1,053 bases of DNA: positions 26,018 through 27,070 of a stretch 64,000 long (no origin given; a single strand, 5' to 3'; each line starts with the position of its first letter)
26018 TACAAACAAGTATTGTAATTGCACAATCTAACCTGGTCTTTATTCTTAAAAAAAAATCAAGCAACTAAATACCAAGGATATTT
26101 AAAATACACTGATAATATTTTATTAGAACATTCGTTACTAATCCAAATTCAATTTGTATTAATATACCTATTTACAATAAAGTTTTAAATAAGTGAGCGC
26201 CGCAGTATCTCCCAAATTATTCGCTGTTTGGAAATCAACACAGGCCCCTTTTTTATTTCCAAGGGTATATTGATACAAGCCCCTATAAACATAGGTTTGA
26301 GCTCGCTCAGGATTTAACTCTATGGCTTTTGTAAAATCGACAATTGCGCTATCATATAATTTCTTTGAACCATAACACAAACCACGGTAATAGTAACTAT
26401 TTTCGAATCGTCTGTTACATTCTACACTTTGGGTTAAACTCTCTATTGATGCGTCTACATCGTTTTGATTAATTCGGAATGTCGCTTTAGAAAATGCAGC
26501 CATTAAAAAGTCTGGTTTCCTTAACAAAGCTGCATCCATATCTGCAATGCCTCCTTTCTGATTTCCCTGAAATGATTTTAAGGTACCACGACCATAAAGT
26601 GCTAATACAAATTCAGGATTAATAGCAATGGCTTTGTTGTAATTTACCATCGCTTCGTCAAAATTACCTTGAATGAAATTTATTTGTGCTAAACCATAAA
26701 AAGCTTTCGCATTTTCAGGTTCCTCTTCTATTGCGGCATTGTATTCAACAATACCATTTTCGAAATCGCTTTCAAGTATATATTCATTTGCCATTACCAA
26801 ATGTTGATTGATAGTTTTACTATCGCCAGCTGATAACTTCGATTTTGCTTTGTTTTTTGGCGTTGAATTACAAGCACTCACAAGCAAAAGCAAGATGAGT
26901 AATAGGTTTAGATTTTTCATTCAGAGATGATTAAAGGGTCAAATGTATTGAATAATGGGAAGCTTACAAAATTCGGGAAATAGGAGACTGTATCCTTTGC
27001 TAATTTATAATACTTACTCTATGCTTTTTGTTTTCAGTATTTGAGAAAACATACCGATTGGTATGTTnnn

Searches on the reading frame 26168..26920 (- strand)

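Call 23: search_protein_families(library=pfam, proteins=[window:26168-26920:-], max_evalue=0.0001)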
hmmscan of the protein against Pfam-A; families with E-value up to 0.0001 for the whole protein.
window:26168-26920:- (250 aa): 12 families
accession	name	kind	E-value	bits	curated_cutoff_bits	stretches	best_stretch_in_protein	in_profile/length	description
PF00515.34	TPR_1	-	5.8e-23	80.1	27.8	2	71-104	1-34/34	Tetratricopeptide repeat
PF13414.12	TPR_11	-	3.2e-22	78.4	26.8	1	80-112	3-35/42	TPR repeat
PF07719.23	TPR_2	-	2.3e-20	71.4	27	2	71-103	1-33/34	Tetratricopeptide repeat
PF13431.12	TPR_17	-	3.8e-17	61.5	24.4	0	60-90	2-32/34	Tetratricopeptide repeat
PF13181.12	TPR_8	-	8.1e-17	60.3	25.7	1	71-103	1-33/34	Tetratricopeptide repeat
PF13432.12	TPR_16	-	1.1e-12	48.6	32.7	1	51-102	11-62/65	Tetratricopeptide repeat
PF14559.12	TPR_19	-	2.3e-08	34.7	25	1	49-99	3-53/68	Tetratricopeptide repeat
PF13428.12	TPR_14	-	5.6e-07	30.1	23.5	0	73-112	3-42/44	Tetratricopeptide repeat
PF25063.1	ARM_TT21_C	-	2.9e-06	27.7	35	0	137-218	93-174/209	Tetratricopeptide repeat protein 21 C-terminal ARM domain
PF13424.12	TPR_12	-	2.2e-05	25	30.1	0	68-101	42-75/77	Tetratricopeptide repeat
PF25062.1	ARM_TT21_N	-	4.5e-05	23.7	40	0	66-109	163-206/222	Tetratricopeptide repeat protein 21 N-terminal ARM repeat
PF13371.12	TPR_9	-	7.3e-05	23.1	35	0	199-233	21-55/73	Tetratricopeptide repeat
